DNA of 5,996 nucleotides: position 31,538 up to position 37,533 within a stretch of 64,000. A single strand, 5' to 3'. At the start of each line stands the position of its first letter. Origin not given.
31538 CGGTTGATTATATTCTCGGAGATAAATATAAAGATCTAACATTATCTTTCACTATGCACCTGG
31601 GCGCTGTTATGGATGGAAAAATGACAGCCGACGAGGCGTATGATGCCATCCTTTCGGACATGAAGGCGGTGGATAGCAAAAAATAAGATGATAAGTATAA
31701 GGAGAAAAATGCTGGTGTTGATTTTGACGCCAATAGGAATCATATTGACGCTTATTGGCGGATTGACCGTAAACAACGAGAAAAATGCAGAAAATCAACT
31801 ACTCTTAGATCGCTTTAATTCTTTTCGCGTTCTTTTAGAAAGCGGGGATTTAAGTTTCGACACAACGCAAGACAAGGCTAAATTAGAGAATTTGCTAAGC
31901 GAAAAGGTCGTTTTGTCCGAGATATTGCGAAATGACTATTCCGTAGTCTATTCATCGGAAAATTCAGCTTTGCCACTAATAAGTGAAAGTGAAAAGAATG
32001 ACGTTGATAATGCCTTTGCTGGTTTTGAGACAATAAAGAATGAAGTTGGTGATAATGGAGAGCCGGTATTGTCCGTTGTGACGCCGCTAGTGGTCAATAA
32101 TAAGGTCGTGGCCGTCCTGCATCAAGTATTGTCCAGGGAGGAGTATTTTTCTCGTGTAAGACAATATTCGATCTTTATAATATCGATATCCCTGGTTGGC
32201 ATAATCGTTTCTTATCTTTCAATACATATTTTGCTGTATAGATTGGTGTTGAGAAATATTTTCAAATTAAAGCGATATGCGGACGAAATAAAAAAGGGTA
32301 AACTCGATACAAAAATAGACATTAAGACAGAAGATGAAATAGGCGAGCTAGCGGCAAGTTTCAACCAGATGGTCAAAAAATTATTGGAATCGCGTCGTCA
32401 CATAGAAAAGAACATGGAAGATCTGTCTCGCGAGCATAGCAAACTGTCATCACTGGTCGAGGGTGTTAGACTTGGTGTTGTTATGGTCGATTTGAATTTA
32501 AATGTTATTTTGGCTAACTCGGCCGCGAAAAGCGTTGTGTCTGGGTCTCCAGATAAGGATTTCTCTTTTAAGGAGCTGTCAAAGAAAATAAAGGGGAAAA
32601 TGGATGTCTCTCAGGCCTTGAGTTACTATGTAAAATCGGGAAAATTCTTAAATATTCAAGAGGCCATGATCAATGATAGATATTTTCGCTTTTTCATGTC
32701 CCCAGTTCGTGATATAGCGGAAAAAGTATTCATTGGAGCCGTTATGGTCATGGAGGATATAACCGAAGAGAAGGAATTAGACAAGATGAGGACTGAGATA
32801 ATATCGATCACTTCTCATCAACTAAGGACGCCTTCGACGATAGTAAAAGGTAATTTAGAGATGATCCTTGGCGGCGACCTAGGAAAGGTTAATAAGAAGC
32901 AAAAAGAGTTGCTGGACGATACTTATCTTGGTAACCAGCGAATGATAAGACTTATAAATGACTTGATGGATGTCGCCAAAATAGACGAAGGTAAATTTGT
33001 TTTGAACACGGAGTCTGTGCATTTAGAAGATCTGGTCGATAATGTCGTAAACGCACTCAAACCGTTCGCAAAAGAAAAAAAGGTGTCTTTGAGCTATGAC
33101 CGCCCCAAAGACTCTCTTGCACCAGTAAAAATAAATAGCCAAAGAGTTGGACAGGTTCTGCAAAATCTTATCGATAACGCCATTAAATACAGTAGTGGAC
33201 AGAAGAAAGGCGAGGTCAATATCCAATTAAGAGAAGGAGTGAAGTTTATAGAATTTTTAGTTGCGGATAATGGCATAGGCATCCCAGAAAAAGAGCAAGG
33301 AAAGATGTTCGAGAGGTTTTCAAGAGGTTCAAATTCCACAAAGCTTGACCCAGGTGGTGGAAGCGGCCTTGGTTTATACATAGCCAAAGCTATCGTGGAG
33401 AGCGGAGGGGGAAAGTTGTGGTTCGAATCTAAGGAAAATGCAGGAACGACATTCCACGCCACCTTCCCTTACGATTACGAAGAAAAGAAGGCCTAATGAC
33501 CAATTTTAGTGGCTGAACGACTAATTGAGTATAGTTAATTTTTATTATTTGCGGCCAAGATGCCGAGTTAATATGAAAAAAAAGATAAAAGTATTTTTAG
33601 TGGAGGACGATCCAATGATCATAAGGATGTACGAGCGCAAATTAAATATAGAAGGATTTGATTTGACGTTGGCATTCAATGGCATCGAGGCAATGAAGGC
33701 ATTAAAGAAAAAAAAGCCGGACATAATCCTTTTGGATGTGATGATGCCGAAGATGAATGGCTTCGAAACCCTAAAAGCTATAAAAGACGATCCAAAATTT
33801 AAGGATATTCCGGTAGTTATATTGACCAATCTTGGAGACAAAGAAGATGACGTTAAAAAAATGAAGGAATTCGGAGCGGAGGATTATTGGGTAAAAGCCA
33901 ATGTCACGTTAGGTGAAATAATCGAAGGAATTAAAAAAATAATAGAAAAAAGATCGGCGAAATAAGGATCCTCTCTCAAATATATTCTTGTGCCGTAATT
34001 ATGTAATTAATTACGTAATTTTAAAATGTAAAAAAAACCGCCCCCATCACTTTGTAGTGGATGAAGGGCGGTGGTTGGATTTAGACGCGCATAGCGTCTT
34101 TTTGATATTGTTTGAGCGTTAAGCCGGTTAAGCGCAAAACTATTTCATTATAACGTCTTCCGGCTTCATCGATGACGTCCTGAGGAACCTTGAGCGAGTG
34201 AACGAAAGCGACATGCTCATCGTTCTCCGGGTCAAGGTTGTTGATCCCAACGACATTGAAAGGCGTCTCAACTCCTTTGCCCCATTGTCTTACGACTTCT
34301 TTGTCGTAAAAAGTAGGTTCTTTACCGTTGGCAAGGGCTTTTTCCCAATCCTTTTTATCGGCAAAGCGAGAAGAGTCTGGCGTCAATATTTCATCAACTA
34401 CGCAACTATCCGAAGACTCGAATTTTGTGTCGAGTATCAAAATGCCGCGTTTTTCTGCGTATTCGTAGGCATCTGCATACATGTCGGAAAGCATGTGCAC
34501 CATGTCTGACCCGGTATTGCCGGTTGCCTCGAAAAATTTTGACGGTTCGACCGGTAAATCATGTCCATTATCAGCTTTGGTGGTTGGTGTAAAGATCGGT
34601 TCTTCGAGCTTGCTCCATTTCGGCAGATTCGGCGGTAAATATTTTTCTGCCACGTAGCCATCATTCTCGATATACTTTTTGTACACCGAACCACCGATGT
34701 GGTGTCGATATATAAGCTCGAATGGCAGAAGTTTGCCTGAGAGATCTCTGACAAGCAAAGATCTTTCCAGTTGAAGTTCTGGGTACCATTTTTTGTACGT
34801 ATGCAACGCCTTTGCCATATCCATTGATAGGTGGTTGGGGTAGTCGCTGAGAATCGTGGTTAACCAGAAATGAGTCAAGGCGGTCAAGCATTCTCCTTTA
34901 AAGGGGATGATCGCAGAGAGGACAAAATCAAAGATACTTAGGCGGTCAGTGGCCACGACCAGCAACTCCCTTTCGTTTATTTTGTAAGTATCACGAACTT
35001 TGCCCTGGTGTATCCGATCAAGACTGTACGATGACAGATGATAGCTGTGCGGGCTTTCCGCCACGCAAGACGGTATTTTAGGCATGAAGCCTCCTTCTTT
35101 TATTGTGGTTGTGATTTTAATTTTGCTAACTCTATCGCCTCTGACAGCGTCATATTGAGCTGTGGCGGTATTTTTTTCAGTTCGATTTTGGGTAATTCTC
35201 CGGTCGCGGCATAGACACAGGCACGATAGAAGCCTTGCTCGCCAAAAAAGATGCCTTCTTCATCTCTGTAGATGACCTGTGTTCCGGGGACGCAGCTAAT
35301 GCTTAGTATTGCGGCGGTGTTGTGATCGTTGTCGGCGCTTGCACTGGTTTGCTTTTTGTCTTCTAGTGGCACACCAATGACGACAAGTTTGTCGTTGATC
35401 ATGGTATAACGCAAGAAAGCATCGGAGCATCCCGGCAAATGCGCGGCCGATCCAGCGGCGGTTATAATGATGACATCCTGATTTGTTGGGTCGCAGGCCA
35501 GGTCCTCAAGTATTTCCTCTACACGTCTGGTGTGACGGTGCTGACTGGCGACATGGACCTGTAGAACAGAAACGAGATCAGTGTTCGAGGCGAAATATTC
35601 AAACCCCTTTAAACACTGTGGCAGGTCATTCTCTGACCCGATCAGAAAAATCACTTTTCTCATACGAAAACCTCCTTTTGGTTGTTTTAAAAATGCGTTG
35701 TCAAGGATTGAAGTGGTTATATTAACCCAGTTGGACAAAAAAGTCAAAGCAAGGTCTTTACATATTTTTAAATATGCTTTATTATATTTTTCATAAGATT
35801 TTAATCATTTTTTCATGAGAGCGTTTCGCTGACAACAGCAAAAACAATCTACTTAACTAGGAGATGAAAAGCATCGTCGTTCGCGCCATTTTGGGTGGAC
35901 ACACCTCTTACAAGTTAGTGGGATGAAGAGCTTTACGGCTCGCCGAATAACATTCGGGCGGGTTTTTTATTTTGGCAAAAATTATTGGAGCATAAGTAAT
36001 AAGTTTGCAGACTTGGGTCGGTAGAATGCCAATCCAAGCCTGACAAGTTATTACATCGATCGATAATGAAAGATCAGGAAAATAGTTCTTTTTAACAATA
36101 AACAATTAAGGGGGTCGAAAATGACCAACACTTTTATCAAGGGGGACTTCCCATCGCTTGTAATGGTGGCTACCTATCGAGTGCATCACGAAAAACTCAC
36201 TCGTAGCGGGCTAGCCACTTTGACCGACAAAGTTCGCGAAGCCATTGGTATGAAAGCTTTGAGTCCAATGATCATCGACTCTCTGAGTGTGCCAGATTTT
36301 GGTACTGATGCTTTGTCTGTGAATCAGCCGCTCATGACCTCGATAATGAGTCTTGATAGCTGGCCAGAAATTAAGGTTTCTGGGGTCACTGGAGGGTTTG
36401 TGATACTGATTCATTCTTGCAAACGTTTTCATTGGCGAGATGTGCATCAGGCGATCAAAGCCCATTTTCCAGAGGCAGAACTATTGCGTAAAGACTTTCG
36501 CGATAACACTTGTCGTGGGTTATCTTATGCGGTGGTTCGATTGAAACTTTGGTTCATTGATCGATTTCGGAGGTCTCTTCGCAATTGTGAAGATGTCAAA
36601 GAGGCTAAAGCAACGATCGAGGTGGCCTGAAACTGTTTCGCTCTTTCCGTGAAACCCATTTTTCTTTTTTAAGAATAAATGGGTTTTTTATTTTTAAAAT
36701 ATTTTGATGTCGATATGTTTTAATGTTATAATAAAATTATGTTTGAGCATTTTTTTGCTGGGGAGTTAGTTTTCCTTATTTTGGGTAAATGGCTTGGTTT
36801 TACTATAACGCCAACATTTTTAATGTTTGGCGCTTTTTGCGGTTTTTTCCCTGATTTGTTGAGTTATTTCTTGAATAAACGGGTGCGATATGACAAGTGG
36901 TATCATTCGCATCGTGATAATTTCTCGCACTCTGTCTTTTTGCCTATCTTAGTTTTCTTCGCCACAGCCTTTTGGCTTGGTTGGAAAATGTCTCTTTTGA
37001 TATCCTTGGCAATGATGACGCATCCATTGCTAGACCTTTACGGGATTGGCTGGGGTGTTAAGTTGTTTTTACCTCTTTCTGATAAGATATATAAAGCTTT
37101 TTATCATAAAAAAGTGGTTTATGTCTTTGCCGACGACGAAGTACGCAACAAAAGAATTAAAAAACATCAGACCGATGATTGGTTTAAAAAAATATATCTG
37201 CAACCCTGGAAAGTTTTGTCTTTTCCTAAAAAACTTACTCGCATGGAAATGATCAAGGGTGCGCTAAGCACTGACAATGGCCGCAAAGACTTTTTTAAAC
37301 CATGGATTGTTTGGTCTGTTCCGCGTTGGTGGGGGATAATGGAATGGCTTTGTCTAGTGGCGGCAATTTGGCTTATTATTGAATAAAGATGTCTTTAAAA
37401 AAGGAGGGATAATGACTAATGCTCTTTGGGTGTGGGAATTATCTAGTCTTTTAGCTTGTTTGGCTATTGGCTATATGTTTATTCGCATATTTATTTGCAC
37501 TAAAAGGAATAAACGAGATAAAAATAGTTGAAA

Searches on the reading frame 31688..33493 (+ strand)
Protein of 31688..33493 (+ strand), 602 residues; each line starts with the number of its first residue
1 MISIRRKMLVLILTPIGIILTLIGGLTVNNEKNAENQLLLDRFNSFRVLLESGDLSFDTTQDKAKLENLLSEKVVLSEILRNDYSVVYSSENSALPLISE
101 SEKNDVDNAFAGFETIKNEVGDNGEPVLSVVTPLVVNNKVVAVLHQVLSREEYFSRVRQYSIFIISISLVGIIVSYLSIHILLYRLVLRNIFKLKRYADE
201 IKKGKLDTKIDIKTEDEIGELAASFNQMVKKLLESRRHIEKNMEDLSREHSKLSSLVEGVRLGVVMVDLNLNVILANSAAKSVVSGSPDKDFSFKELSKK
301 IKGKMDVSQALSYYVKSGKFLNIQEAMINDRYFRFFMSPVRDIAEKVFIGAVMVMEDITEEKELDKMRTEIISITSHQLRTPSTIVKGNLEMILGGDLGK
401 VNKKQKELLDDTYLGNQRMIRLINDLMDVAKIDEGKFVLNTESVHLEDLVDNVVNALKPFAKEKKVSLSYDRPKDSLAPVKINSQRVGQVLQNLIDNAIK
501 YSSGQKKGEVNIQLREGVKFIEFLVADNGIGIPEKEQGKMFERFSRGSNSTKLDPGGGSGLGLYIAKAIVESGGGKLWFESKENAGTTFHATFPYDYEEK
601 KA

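Call 58: search_protein_families(library=pfam, proteins=[window:31688-33493:+], max_evalue=0.001)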
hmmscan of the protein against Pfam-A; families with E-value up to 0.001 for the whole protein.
window:31688-33493:+ (602 aa): 7 families
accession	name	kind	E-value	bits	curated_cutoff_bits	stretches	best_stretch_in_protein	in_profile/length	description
PF02518.31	HATPase_c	-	3e-29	102.1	26.4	1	484-595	3-109/111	Histidine kinase-, DNA gyrase B-, and HSP90-like ATPase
PF00672.30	HAMP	-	3.7e-13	50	25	1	182-233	1-52/53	HAMP domain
PF00512.31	HisKA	-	4.5e-12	46.3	26.9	1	368-435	2-66/66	His Kinase A (phospho-acceptor) domain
PF08448.16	PAS_4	-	0.00015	22.4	23.1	1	260-362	4-109/110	PAS fold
PF13581.12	HATPase_c_2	-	0.0002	21.8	27.4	1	490-571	35-110/127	Histidine kinase-like ATPase domain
PF14501.12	HATPase_c_5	-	0.00088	19.6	22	0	487-584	6-93/102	GHKL domain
PF13589.12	HATPase_c_3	-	0.00089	19.7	25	0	489-599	5-109/137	Histidine kinase-, DNA gyrase B-, and HSP90-like ATPase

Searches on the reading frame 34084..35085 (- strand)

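Call 58: search_protein_families(library=pfam, proteins=[window:34084-35085:-], max_evalue=0.001)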
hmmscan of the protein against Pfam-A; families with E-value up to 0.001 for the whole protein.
window:34084-35085:- (334 aa): 1 family
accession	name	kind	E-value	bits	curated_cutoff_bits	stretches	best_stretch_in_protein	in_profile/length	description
PF01259.24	SAICAR_synt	-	2.1e-44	152.5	20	1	25-276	2-226/233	SAICAR synthetase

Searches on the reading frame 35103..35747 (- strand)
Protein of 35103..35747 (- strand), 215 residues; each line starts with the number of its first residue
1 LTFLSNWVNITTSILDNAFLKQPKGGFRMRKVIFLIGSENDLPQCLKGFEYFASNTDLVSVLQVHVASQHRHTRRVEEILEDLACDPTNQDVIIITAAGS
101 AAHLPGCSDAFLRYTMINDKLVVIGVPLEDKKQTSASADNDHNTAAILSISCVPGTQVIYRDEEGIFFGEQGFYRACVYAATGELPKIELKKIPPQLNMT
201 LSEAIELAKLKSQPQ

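Call 58: search_protein_families(library=pfam, proteins=[window:35103-35747:-], max_evalue=0.001)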
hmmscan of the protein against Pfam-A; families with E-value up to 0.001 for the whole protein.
window:35103-35747:- (215 aa): 1 family
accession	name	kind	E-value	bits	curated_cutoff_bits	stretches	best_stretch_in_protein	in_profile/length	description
PF00731.26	AIRC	-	1.5e-11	44.5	30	1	31-134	1-91/148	AIR carboxylase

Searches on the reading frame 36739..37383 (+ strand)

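Call 58: search_protein_families(library=pfam, proteins=[window:36739-37383:+], max_evalue=0.001)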
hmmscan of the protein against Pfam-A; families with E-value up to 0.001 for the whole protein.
window:36739-37383:+ (215 aa): 1 family
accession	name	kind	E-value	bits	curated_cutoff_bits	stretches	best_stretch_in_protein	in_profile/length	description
PF04307.19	YdjM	-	3.6e-11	43.3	29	1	2-121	4-130/176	YdjM inner membrane protein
